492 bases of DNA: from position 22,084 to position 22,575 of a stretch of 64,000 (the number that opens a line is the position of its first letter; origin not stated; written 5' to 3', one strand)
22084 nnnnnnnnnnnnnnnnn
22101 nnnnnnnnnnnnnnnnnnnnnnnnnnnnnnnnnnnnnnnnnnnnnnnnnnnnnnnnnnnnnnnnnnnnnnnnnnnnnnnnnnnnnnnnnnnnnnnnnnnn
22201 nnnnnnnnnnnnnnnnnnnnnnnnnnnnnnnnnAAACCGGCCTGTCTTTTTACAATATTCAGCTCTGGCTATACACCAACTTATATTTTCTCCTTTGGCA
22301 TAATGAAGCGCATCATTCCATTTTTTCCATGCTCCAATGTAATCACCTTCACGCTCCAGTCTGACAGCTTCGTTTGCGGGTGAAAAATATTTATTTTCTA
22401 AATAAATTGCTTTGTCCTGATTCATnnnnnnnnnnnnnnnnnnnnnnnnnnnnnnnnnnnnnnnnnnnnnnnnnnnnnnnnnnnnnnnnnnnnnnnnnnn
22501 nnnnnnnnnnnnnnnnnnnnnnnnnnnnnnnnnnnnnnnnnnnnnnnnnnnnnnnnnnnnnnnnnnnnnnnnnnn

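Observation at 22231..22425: Isolated 64-aa ORF at the edge of the repeat-rich zone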

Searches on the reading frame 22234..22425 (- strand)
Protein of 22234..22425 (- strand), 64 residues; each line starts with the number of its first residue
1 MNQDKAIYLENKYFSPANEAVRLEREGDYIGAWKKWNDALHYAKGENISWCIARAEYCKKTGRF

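Call 4: search_protein_families(library=pfam, proteins=[window:22234-22425:-], max_evalue=1)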
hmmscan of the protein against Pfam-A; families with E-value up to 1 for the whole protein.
seq(64 aa): 1 family
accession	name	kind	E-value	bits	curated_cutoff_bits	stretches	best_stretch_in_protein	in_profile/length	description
PF04212.24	MIT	-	0.051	14.1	30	1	17-42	8-33/66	MIT (microtubule interacting and transport) domain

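Call 5: search_protein_families(library=ncbifam, proteins=[window:22234-22425:-], max_evalue=1)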
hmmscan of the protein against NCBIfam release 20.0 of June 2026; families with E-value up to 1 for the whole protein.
seq(64 aa): 1 family
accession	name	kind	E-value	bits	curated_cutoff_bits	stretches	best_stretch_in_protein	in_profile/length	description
NF033650.1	ANR_neg_reg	subfamily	8.3e-15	54.4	32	1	13-60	2-50/54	ANR family transcriptional regulator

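Call 14: find_homologous_proteins(query=window:22234-22425:-, max_evalue=0.001)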
Query seq(64 aa) (64 aa): 8 proteins with E <= 0.001 among 9 candidates.
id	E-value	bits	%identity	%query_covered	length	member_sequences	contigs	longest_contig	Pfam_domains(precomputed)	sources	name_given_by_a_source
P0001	1.4e-36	140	97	100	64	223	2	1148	-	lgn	-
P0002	2.8e-34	133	98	94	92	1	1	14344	-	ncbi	ncbi:TPA: ANR family transcriptional regulator [Escherichia coli]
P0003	4.4e-30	120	95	89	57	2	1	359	-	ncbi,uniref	ncbi:ANR family transcriptional regulator, partial [Escherichia coli]|uniref:ANR family transcriptio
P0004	2.8e-27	111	86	100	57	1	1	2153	-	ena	-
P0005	7.2e-26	107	89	86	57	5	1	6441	-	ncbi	ncbi:TPA: hypothetical protein ACSA5K_005056 [Escherichia coli]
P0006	2.6e-25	105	75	100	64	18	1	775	-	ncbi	ncbi:ANR family transcriptional regulator [Escherichia coli]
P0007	2.5e-17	80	95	58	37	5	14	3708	-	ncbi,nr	ncbi:ANR family transcriptional regulator, partial [Escherichia coli]|nr:ANR family transcriptional 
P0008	3.0e-14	70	100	53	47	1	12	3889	-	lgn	-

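Call 15: search_solved_structures(query=window:22234-22425:-, max_evalue=10, show_alignments=2)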
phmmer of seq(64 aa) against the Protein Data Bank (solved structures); distinct sequences matched with E-value up to 10: 2.
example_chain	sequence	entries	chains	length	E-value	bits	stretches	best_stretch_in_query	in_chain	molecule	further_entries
7b1s_B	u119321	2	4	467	0.48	13.9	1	14-49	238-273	Ethyl-Coenzyme M reductase beta subunit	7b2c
9mni_A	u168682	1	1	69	0.91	13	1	26-47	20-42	De novo designed minibinder - dC2_050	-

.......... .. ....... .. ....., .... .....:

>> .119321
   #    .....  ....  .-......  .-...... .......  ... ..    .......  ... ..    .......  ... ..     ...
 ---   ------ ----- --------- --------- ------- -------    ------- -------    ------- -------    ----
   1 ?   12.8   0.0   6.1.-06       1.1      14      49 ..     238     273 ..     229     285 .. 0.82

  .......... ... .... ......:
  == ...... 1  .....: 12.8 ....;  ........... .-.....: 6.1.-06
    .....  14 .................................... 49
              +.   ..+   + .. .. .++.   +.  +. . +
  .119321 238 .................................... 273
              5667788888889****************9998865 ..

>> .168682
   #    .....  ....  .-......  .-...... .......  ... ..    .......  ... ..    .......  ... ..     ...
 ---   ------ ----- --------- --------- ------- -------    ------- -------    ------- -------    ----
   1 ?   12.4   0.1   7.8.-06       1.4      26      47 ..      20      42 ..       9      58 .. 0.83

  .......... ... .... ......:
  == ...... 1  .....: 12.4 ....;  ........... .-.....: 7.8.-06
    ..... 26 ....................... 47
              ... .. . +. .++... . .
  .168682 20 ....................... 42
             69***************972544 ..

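Call 27: search_protein_representatives(protein=window:22234-22425:-)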
Query: 64 residues. Proteins with E-value up to 0.001 (for the whole library): 24; up to 1e-10: 2; up to 1e-30: 0. The best 24 are listed.
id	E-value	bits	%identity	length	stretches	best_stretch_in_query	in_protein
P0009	1.5e-14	69.3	58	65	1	1-64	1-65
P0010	6.2e-11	57.8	52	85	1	12-61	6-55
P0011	5.4e-10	54.9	48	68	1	1-60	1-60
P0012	4.2e-09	52.0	34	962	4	16-38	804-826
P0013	7.8e-09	51.2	96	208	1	38-64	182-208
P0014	9.5e-08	47.8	48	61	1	10-63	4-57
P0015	7.6e-07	44.9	49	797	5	18-45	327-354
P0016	2.7e-06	43.2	44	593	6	20-48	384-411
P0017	8.8e-06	41.5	47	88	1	3-60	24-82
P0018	1.1e-05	41.3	36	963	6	14-38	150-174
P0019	1.9e-05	40.5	42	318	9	27-60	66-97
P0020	2.4e-05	40.2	37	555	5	10-35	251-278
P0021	2.5e-05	40.1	46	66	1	5-61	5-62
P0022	3.6e-05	39.6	40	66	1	11-60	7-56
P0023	3.7e-05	39.5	48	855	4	20-41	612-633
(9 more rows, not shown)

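Call 29: search_dna_similar(query=window:22234-22425:-, collection=plasmids, mode=protein, max_evalue=1, max_rows=60, rows=spread)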
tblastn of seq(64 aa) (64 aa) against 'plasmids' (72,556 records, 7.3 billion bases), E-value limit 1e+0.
Records with a match: 104; places in all: 109; records where one place covers at least 80% of the query: 37.
Best place of each record, by identity: >=99% 1; 95-99% 29; 90-95% 2; <60% 72.
By first word of the organism name: Escherichia 83; Rhizobium 10; Yersinia 4; Serratia 3; Vibrio 2; Pantoea 1; Cedecea 1.
By predicted mobility (MOB-suite, as given by PLSDB): mobilizable 43; conjugative 34; non-mobilizable 27.
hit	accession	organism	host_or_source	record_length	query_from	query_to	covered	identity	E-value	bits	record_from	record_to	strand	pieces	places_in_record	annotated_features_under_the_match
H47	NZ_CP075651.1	Escherichia coli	Homo sapiens,stool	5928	1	64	100%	98.4%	2e-36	134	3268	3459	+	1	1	ANR family transcriptional regulator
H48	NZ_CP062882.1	Escherichia coli O157:H16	Sus scrofa domesticus,feces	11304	1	64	100%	98.4%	2e-36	134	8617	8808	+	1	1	ANR family transcriptional regulator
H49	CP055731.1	Escherichia coli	culture,Pooled pig faecal samples ...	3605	1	64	100%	98.4%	7e-36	132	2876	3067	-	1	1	ANR family transcriptional regulator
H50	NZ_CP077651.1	Escherichia coli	Homo sapiens,diarrhea from outbreaks of ...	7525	1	64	100%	98.4%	7e-36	132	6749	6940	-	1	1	ANR family transcriptional regulator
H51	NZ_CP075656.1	Escherichia coli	Homo sapiens,stool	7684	1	64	100%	98.4%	7e-36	132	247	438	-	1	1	ANR family transcriptional regulator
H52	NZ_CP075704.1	Escherichia coli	Homo sapiens,stool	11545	1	64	100%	98.4%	7e-36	132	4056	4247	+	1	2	ANR family transcriptional regulator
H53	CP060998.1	Escherichia coli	Sheep,cell culture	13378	1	64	100%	98.4%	7e-36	132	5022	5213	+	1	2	ANR family transcriptional regulator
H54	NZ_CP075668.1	Escherichia coli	Homo sapiens,stool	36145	1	64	100%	98.4%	7e-36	132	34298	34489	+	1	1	ANR family transcriptional regulator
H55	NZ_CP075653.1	Escherichia coli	Homo sapiens,stool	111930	1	64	100%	98.4%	7e-36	132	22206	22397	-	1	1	ANR family transcriptional regulator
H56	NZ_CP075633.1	Escherichia coli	Homo sapiens,stool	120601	1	64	100%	98.4%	7e-36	132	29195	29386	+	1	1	ANR family transcriptional regulator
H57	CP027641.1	Escherichia coli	Homo sapiens,stool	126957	1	64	100%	98.4%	7e-36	132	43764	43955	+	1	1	none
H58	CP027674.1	Escherichia coli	Homo sapiens,stool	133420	1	64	100%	98.4%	7e-36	132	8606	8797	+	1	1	none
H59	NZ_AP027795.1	Escherichia coli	-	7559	1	64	100%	96.9%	4e-36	133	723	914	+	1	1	ANR family transcriptional regulator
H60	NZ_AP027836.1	Escherichia coli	Homo sapiens,whole organism,feces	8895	1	64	100%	96.9%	4e-36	133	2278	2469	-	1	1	ANR family transcriptional regulator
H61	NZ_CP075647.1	Escherichia coli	Homo sapiens,stool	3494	1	64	100%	96.9%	2e-35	131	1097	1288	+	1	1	ANR family transcriptional regulator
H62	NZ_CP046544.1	Escherichia coli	Homo sapiens,feces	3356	1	64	100%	96.9%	8e-35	130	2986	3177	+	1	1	ANR family transcriptional regulator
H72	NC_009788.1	Escherichia coli O139:H28 str. E24377A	-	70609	10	59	78%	37.3%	3e-1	34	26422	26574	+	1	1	ANR family transcriptional regulator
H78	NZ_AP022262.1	Escherichia coli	-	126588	1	59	92%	30.9%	1e-1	36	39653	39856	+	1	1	ANR family transcriptional regulator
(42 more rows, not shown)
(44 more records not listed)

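Call 30: get_annotated_region(hit=H62, flank=4000)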
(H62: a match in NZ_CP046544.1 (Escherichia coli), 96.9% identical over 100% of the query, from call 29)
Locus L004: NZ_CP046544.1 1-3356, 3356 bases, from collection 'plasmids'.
description: Escherichia coli strain FHI_NMBU_10 plasmid pFHI_NMBU_10_05, complete sequence
organism: Escherichia coli (NCBI taxid 562)
taxonomy: Bacteria; Pseudomonadota; Gammaproteobacteria; Enterobacterales; Enterobacteriaceae; Escherichia; Escherichia coli
host: -; source: Homo sapiens,feces; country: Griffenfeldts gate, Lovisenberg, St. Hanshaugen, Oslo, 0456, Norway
typing (MOB-suite, as given by PLSDB): mobilizable; replicon Col(MP18)
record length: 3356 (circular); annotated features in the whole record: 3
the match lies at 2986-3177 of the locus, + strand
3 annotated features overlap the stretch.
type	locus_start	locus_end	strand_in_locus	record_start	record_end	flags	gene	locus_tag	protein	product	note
CDS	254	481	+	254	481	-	-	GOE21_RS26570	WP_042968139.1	hypothetical protein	-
CDS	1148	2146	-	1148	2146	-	-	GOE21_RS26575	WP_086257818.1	protein rep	-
CDS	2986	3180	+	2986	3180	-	-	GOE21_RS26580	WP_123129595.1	ANR family transcriptional regulator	-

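Call 31: get_annotated_region(hit=H61, flank=4000)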
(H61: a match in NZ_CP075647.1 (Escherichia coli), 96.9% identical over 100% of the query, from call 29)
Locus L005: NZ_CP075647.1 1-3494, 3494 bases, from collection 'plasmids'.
description: Escherichia coli strain S19-141 plasmid pS19_141-g, complete sequence
organism: Escherichia coli (NCBI taxid 562)
taxonomy: Bacteria; Pseudomonadota; Gammaproteobacteria; Enterobacterales; Enterobacteriaceae; Escherichia; Escherichia coli
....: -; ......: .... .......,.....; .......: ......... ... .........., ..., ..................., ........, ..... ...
typing (MOB-suite, as given by PLSDB): mobilizable
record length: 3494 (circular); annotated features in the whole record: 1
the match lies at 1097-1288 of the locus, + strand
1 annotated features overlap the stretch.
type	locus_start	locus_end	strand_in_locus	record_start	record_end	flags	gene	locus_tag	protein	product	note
CDS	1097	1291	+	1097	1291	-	-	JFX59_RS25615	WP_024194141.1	ANR family transcriptional regulator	-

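Call 32: get_annotated_region(hit=H49, flank=4000)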
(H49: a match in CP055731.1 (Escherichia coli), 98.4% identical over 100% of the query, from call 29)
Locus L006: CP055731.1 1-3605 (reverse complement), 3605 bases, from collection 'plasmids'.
description: Escherichia coli strain RHB13-C14 plasmid pRHB13-C14_8, complete sequence
organism: Escherichia coli (NCBI taxid 562)
taxonomy: Bacteria; Pseudomonadota; Gammaproteobacteria; Enterobacterales; Enterobacteriaceae; Escherichia; Escherichia coli
host: -; source: culture,Pooled pig faecal samples collected from floor of farm; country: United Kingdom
typing (MOB-suite, as given by PLSDB): mobilizable; replicon Col(MP18)
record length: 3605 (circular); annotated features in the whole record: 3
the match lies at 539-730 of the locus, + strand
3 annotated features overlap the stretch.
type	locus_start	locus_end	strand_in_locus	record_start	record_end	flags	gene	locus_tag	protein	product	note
CDS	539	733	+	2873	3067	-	-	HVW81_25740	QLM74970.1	ANR family transcriptional regulator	-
CDS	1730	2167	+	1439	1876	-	-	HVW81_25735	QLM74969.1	hypothetical protein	-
CDS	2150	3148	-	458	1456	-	-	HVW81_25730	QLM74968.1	protein rep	-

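Call 33: get_annotated_region(hit=H47, flank=6000)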
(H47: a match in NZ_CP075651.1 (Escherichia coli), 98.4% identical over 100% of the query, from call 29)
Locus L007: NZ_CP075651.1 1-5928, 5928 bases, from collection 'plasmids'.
description: Escherichia coli strain STEC17-190 plasmid pSTEC17_190-b, complete sequence
organism: Escherichia coli (NCBI taxid 562)
taxonomy: Bacteria; Pseudomonadota; Gammaproteobacteria; Enterobacterales; Enterobacteriaceae; Escherichia; Escherichia coli
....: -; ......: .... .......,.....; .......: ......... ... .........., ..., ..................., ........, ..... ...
typing (MOB-suite, as given by PLSDB): mobilizable; replicon rep_cluster_2350
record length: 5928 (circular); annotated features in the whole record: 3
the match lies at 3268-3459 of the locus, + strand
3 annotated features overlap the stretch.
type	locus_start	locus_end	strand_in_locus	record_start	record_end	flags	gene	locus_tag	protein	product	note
CDS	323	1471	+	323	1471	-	-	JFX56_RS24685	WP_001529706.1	DNA cytosine methyltransferase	GO:0006304 - DNA modification [Evidence IEA]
CDS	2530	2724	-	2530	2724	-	-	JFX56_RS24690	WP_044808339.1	Rop family plasmid primer RNA-binding protein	-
CDS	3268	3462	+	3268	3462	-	-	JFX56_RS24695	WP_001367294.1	ANR family transcriptional regulator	-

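Call 40: find_encoding_contigs(protein=P0006, flank=4000, max_places=4)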
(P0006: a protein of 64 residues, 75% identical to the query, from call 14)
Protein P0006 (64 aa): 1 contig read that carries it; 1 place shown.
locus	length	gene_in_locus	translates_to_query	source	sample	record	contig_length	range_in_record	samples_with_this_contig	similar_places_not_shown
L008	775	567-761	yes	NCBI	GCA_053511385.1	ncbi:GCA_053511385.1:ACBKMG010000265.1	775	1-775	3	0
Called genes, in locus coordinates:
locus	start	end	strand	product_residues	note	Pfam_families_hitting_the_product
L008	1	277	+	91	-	?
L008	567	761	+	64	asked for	-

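Call 41: find_encoding_contigs(protein=P0009, flank=5000, max_places=4)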
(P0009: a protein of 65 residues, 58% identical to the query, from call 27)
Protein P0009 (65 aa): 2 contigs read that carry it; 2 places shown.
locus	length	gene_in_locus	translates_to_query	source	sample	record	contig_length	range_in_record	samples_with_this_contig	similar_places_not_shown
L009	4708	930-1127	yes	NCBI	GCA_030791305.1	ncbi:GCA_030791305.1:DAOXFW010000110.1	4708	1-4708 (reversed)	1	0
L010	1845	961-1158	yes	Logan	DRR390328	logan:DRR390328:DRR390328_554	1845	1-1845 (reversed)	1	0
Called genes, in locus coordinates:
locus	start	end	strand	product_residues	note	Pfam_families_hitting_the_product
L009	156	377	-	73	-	PF04325:DUF465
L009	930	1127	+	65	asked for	-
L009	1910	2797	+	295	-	PF08708:PriCT_1 (faint), PF03090:Replicase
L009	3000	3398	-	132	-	-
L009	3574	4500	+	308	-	PF03389:MobA_MobL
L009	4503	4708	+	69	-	?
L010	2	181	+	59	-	?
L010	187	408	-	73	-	PF04325:DUF465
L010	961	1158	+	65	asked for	-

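Call 43: get_annotated_region(hit=H72, flank=6000)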
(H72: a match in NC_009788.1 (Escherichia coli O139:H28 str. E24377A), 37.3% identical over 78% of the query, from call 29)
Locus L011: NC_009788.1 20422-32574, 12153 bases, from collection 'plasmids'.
description: Escherichia coli O139:H28 str. E24377A plasmid pETEC_73, complete sequence
organism: Escherichia coli O139:H28 str. E24377A (NCBI taxid 331111)
taxonomy: Bacteria; Pseudomonadota; Gammaproteobacteria; Enterobacterales; Enterobacteriaceae; Escherichia; Escherichia coli; Escherichia coli O139:H28 str. E24377A
host: -; source: -; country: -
typing (MOB-suite, as given by PLSDB): mobilizable; replicon IncI-gamma/K1; relaxase MOBP,MOBP
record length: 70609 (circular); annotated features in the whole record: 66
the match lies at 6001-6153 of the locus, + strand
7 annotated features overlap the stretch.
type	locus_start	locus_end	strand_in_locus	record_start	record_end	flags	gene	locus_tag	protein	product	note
CDS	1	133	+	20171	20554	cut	-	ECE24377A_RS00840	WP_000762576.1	colicin E1 family microcin immunity protein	GO:0030153 - bacteriocin immunity [Evidence IEA]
CDS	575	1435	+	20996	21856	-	-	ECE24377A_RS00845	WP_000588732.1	helix-turn-helix domain-containing protein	GO:0006355 - regulation of DNA-templated transcription [Evidence IEA]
CDS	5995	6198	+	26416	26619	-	-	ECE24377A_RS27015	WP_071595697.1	ANR family transcriptional regulator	-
CDS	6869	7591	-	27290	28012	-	-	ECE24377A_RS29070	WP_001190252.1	reverse transcriptase domain-containing protein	-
CDS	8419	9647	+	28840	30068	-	-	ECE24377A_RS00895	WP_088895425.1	IS3-like element IS2 family transposase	GO:0006313 - DNA transposition [Evidence IEA]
CDS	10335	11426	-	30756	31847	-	csdD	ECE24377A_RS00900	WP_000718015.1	CS19 fimbria tip adhesin CsdD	-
CDS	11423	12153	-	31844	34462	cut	csdC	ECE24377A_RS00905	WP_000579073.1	CS19 fimbria usher CsdC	-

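Call 44: get_annotated_region(hit=H78, flank=6000)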
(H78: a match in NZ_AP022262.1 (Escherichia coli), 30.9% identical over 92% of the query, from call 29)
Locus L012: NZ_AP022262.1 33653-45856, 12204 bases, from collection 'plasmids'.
description: Escherichia coli strain WP8-S18-ESBL-07 plasmid pWP8-S18-ESBL-07_1, complete sequence
organism: Escherichia coli (NCBI taxid 562)
taxonomy: Bacteria; Pseudomonadota; Gammaproteobacteria; Enterobacterales; Enterobacteriaceae; Escherichia; Escherichia coli
host: -; source: -; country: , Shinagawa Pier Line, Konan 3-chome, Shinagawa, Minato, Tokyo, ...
typing (MOB-suite, as given by PLSDB): mobilizable; replicon IncFIA; mating-pair formation MPF_F
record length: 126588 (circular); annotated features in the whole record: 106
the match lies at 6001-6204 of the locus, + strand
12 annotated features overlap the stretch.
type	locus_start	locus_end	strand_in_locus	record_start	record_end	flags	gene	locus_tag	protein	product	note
CDS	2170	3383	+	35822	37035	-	-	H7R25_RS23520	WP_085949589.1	IS3-like element ISEc31 family transposase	-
CDS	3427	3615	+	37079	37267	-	-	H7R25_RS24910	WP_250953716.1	hypothetical protein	-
CDS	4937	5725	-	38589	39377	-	-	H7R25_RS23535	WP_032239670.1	AraC family transcriptional regulator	GO:0006355 - regulation of DNA-templated transcription [Evidence IEA]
CDS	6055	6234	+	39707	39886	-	-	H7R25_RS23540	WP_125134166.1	ANR family transcriptional regulator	-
CDS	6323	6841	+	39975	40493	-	-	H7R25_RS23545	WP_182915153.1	prepilin-type N-terminal cleavage/methylation domain-containing protein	-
CDS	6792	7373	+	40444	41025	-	-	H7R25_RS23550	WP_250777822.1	hypothetical protein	-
CDS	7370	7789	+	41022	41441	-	-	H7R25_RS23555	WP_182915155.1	hypothetical protein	-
CDS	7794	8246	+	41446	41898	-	-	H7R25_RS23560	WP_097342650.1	hypothetical protein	-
CDS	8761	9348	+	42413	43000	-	-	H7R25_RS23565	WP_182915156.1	type 4 pilus major pilin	-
CDS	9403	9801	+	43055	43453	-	-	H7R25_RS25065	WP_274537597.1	TcpQ domain-containing protein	-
CDS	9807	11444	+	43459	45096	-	-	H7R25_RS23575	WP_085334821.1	secretin N-terminal domain-containing protein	-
CDS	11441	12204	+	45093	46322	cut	-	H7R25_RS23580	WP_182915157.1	type 4b pilus protein PilO2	-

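Call 60: predict_structure(alignment_id=A2)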
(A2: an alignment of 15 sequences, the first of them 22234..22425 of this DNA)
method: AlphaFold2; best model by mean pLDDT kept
length: 64 residues; sequences in the alignment: 15
mean_pLDDT: 87.3   pTM: 0.71
mean pLDDT of the five models: 87.3, 86.9, 85.8, 85.5, 83.3
residues with pLDDT >= 90: 41; 70-90: 14; 50-70: 8; < 50: 1
segments of 3 or more residues with pLDDT < 50: none
pLDDT, mean of each block of 10 residues (from residue 1): 62 89 95 95 90 94 86
secondary structure, 60 per line:
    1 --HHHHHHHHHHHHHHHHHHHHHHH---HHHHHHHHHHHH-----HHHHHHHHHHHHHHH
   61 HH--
elements in order: H3-25 H29-40 H46-62

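Call 65: fold_search(model_id=the predicted structure, library=pdb)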
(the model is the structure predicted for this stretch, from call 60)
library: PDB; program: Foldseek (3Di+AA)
matches with E <= 10: 404; with E <= 0.001: 0
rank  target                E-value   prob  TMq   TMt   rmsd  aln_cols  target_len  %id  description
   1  2cpt_MODEL_1_A        2.3e-01  1.00  0.67  0.38   3.0        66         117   21  Solution structure of MIT domain from human SKD1 (released 2005-11-19)
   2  2vko_B                2.4e-01  1.00  0.77  0.50   1.8        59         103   24  Structure of the soluble domain of the membrane protein TM1634 from Thermotoga maritima (released 2008-04-08)
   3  2vko_C                2.4e-01  1.00  0.80  0.53   2.0        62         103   22  Structure of the soluble domain of the membrane protein TM1634 from Thermotoga maritima (released 2008-04-08)
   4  4u7y_A                2.4e-01  1.00  0.69  0.54   3.2        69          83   20  Structure of the complex of VPS4B MIT and IST1 MIM (released 2015-02-11)
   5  2k3w_MODEL_1_A        3.1e-01  0.98  0.60  0.53   4.0        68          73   16  NMR structure of VPS4A-MIT-CHMP6 (released 2008-10-28)
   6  9mni_A                4.6e-01  1.00  0.76  0.73   2.2        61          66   26  CGRP Receptor in complex with dC2_050 (released 2025-10-22)
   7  5fvl_A                5.2e-01  0.99  0.70  0.55   3.1        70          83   18  Crystal structure of Vps4-Vps20 complex from S.cerevisiae (released 2016-04-27)
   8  1yxr_MODEL_1_A        5.5e-01  0.97  0.63  0.54   3.4        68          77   18  NMR Structure of VPS4A MIT Domain (released 2005-09-06)
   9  2v6x_A                5.8e-01  0.99  0.69  0.56   3.1        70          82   18  Stractural insight into the interaction between ESCRT-III and Vps4 (released 2007-10-16)
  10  2w2u_B                6.2e-01  0.91  0.56  0.49   4.0        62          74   18  STRUCTURAL INSIGHT INTO THE INTERACTION BETWEEN ARCHAEAL ESCRT-III AND AAA-ATPASE (released 2009-07-14)
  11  8ye5_B                6.5e-01  1.00  0.73  0.41   1.9        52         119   15  Structural and functional research of Reductive Dehalogenases TmrC using a cell-free expression system for heterologou (released 2024-03-06)
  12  2vko_A                6.9e-01  0.99  0.77  0.50   1.6        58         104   24  Structure of the soluble domain of the membrane protein TM1634 from Thermotoga maritima (released 2008-04-08)
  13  4a5x_B                6.9e-01  0.98  0.70  0.63   3.2        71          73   20  Structures of MITD1 (released 2012-11-14)
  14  2w2u_A                6.9e-01  0.90  0.56  0.49   4.0        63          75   17  STRUCTURAL INSIGHT INTO THE INTERACTION BETWEEN ARCHAEAL ESCRT-III AND AAA-ATPASE (released 2009-07-14)
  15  5dbk_B                7.3e-01  0.98  0.73  0.15   2.4        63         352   21  apo form of the quorum sensor NprR from B. thuringiensis (released 2016-07-13)
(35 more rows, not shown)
